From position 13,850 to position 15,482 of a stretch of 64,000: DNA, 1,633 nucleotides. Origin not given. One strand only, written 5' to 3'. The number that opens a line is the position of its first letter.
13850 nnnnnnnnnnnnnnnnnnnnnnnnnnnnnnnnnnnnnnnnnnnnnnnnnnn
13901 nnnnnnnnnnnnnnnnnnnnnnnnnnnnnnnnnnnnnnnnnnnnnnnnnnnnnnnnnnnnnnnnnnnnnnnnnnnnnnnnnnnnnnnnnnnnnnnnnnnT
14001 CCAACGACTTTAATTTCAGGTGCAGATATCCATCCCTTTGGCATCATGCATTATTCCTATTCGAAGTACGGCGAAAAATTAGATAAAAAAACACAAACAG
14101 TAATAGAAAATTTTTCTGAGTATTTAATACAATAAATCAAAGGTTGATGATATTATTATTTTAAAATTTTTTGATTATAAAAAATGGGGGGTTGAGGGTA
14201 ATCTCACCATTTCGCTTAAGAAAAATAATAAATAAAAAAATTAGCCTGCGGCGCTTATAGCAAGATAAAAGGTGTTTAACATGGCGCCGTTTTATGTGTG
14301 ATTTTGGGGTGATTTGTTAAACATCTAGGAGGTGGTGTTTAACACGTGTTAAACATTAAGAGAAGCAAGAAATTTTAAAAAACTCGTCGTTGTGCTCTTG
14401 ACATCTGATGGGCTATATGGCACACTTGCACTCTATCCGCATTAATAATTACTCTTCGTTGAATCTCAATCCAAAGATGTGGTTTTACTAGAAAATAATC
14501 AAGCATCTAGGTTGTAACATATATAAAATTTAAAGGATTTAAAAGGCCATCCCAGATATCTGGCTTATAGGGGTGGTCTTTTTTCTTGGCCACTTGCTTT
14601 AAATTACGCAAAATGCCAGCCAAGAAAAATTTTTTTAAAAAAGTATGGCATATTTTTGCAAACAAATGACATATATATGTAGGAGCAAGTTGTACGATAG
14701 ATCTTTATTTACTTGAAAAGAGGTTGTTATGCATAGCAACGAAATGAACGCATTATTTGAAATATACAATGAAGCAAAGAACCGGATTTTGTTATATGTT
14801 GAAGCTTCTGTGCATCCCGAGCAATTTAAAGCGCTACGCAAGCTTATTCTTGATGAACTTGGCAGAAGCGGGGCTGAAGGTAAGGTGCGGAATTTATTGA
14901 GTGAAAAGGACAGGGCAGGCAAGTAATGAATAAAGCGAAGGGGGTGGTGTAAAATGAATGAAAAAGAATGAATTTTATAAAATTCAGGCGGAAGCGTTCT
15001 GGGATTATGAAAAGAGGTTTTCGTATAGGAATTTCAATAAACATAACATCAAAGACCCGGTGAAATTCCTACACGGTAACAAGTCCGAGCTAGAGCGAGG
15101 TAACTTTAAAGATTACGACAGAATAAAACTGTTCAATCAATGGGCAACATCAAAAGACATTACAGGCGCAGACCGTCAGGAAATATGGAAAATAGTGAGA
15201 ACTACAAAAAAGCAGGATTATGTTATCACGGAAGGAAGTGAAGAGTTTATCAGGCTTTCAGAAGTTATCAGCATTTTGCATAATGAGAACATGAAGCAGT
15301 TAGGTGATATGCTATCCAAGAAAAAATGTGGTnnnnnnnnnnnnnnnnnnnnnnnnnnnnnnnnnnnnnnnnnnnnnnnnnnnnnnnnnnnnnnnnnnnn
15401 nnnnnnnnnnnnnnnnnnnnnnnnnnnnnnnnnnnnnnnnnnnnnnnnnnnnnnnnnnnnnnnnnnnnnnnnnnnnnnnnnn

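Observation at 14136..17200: Base-composition switch coincides exactly with a serine-recombinase module fused onto the 5' end of miaB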

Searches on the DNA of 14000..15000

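Call 86: search_rna_families(source=window, start=14000, end=15000, threshold=evalue, max_evalue=1)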
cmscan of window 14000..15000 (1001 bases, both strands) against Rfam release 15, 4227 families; matches with E-value up to 1: 0.
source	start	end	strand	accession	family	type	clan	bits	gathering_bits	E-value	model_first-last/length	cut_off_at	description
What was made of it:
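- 14137..14728 (+): Non-coding leader of the LSR module. It has operator-like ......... boxes at 14272-14356 and a weak candidate relic of an older miaB-start mimic at 14606-14648 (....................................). No Rfam match (call 86).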

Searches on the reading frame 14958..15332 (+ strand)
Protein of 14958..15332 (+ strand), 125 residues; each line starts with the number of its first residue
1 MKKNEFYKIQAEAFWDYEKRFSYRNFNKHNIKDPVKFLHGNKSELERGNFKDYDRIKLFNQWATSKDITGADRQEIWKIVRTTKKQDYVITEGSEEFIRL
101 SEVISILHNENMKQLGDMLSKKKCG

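Call 8: search_protein_families(library=pfam, proteins=[window:14958-15332:+])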
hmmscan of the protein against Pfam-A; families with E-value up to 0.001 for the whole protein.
window:14958-15332:+ (125 aa): 0 families

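Call 88: search_protein_families(library=phrogs, proteins=[window:14958-15332:+], max_evalue=0.01)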
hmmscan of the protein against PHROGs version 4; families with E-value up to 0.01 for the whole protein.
window:14958-15332:+ (125 aa): 0 families
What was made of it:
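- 14958..15335 (+): 125-aa ORF conserved next to related LSRs. No Pfam or PHROG match (calls 8, 88).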

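Call 105: find_related_loci(query=window:14958-15332:+, collection=viral_contigs, flank=8000)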
Query window:14958-15332:+ (125 aa) in viral_contigs; peptide patterns used: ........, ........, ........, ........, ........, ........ (x = any residue, [..] = any of these).
20 stretches matched a pattern, but none encodes a relative of the query by tblastn (E <= 1e-3).
